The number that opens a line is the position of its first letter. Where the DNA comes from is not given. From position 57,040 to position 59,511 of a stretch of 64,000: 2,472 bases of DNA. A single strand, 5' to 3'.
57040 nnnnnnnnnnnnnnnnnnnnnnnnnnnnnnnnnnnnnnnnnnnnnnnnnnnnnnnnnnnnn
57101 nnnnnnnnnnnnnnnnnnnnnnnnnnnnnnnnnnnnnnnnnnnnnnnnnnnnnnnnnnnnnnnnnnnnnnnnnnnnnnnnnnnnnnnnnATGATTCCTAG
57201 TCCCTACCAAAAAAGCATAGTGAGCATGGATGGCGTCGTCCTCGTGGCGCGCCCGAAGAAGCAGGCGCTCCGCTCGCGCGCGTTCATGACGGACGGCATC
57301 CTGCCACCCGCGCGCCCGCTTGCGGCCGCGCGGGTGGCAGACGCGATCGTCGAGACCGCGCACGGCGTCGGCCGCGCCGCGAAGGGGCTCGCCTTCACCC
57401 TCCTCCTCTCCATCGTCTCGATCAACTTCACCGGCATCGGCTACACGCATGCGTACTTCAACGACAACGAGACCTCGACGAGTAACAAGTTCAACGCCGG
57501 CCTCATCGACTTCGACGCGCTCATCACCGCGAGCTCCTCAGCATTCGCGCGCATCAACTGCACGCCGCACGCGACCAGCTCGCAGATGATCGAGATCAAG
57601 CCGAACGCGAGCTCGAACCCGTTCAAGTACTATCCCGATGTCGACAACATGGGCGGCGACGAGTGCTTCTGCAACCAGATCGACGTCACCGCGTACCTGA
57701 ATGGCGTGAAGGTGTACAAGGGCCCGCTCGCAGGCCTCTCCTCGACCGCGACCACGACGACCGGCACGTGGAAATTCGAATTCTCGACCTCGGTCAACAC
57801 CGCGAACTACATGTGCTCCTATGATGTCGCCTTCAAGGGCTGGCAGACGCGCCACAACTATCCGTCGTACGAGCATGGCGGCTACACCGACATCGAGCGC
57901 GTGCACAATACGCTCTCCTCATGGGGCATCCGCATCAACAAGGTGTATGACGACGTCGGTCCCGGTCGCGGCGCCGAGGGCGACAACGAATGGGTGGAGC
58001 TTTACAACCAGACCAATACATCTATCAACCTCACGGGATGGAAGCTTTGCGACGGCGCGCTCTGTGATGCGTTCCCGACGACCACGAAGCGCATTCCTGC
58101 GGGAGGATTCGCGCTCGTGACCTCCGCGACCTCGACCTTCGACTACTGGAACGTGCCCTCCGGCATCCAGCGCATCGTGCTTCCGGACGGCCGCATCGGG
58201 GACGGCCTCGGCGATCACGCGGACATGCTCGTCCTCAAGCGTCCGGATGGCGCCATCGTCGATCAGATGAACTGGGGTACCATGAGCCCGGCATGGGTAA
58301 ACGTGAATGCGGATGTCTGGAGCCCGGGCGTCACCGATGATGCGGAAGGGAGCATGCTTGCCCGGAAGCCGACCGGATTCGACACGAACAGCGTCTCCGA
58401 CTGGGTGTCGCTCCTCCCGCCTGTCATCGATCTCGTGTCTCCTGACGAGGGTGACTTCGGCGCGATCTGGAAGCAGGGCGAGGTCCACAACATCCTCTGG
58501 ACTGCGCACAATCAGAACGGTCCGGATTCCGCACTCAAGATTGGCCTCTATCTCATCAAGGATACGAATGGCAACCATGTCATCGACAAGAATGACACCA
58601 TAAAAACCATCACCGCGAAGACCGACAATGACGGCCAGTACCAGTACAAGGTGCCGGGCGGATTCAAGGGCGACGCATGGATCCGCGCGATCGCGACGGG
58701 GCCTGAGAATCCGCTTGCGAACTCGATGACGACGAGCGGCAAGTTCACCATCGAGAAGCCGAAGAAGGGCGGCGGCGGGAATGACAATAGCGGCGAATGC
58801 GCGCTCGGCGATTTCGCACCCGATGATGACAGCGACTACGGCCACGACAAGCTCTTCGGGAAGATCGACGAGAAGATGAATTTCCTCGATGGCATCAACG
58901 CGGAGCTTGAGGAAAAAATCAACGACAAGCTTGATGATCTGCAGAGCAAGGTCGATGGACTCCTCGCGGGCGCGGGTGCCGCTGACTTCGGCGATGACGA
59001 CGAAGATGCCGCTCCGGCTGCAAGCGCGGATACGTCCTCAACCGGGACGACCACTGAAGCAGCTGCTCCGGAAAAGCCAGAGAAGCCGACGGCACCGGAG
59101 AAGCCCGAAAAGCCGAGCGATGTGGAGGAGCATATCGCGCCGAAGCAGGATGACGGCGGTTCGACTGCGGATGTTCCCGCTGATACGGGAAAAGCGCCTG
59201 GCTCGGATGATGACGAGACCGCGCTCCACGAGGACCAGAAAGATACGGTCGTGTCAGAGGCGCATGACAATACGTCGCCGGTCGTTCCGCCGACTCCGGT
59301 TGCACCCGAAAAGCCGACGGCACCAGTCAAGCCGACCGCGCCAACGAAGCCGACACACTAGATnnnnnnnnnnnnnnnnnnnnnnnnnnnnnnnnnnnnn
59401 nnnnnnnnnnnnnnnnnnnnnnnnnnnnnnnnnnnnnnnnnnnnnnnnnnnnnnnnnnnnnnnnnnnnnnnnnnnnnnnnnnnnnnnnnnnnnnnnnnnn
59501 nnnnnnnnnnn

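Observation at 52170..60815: TasA/camelysin-like fibre locus: three tandem SipW-cognate paralogs + sipW + LTD protein + membrane anchor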

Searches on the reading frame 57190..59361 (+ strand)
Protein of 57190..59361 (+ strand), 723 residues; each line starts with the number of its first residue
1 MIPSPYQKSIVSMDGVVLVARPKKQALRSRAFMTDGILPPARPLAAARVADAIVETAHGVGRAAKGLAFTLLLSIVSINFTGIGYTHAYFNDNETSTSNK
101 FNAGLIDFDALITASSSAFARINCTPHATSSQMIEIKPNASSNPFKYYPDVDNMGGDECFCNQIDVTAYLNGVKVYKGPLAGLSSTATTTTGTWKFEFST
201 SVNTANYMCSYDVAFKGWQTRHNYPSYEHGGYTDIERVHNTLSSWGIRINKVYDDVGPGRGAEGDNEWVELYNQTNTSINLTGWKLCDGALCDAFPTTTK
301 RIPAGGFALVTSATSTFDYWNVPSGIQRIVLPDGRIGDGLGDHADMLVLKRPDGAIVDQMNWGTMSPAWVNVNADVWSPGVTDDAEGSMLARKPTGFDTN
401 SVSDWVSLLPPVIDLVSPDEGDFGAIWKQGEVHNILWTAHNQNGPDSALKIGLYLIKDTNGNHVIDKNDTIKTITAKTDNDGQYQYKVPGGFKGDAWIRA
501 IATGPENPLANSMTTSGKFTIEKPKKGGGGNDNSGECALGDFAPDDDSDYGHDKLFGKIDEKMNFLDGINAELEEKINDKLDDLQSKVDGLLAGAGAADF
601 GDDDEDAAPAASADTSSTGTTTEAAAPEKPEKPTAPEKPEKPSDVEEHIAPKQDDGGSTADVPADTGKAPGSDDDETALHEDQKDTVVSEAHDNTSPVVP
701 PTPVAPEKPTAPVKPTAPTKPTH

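Call 3: search_protein_families(library=pfam, proteins=[window:57190-59361:+], max_evalue=1)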
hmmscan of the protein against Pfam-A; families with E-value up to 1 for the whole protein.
window:57190-59361:+ (723 aa): 2 families
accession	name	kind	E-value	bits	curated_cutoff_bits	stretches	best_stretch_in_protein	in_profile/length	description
PF00932.25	LTD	-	2.3e-12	47.7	34.3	1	247-363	8-108/109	Lamin Tail Domain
PF12389.13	Peptidase_M73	-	0.028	14.7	22.5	1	73-109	12-46/196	Camelysin metallo-endopeptidase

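Call 4: search_protein_families(library=ncbifam, proteins=[window:57190-59361:+], max_evalue=1)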
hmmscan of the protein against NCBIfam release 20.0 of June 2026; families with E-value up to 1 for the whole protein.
window:57190-59361:+ (723 aa): 1 family
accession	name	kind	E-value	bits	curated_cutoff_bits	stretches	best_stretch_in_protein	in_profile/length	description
TIGR04088.1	cognate_SipW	domain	0.00036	20.6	19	1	82-104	11-32/34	SipW-dependent-type signal peptide-containing protein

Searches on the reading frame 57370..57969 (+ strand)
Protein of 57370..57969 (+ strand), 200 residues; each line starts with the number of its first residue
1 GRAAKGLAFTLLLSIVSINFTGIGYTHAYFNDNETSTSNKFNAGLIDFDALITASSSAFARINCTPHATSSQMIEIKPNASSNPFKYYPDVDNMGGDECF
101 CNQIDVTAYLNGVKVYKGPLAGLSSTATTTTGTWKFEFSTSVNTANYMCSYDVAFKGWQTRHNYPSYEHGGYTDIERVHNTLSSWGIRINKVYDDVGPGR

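Call 44: find_homologous_proteins(query=A2, max_evalue=0.001)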
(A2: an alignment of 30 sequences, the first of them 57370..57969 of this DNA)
Query A2 (30 sequences) (200 aa, profile of the alignment): 6 proteins with E <= 0.001 among 8000 candidates.
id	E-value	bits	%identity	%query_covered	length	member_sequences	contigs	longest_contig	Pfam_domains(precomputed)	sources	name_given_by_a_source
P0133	2.3e-30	124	26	91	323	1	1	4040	-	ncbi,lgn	-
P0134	3.5e-29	120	25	86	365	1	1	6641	-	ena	-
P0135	8.5e-4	37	35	20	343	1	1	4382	-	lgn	-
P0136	8.8e-4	37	35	20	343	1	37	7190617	-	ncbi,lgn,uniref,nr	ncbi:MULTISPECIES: hypothetical protein [Paenibacillus]|uniref:hypothetical protein n=1 Tax=Paenibac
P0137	8.8e-4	37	35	20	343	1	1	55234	-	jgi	-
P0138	8.9e-4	37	35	20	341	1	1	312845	-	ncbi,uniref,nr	ncbi:hypothetical protein [Paenibacillus odorifer]|uniref:hypothetical protein n=1 Tax=Paenibacillus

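Call 52: search_protein_representatives(protein=window:57370-57969:+)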
Query: 200 residues. Proteins with E-value up to 0.001 (for the whole library): 729; up to 1e-10: 207; up to 1e-30: 27. The best 150 are listed.
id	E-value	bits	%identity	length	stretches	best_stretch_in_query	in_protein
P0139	5.1e-132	454.0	100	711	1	1-200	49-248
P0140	1.1e-60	221.1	50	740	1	5-199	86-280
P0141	5.8e-48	179.6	43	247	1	7-200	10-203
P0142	3.8e-46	173.7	43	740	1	7-198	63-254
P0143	1.7e-44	168.3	43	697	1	12-196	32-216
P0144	1.9e-42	161.6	42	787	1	7-198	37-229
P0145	1.2e-41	159.0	42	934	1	8-200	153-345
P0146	1.4e-40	155.5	40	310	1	10-196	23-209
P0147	2.9e-40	154.5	42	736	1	9-197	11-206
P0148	3.4e-40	154.2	41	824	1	5-196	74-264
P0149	2.0e-38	148.5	40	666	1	5-196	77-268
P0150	7.0e-38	146.7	43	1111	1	12-199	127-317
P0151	2.9e-37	144.7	41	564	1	19-194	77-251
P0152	6.4e-37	143.6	40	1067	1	10-194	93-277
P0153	1.1e-36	142.8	38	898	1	2-199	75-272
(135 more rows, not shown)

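Call 61: predict_structure(alignment_id=A3)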
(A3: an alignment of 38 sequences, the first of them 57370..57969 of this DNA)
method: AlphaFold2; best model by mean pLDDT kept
length: 200 residues; sequences in the alignment: 38
mean_pLDDT: 85.3   pTM: 0.70
mean pLDDT of the five models: 85.3, 84.0, 83.8, 83.3, 80.8
residues with pLDDT >= 90: 117; 70-90: 45; 50-70: 30; < 50: 8
segments of 3 or more residues with pLDDT < 50: 58-60
pLDDT, mean of each block of 10 residues (from residue 1): 90 87 65 53 84 68 68 95 96 96 97 98 97 96 90 96 87 94 81 69
secondary structure, 60 per line:
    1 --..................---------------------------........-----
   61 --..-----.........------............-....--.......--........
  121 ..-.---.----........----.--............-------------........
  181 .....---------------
elements in order: H3-20 E48-55 E70-78 E85-96 H98-101 E104-110 E113-119 E133-140 E148-159 E173-185
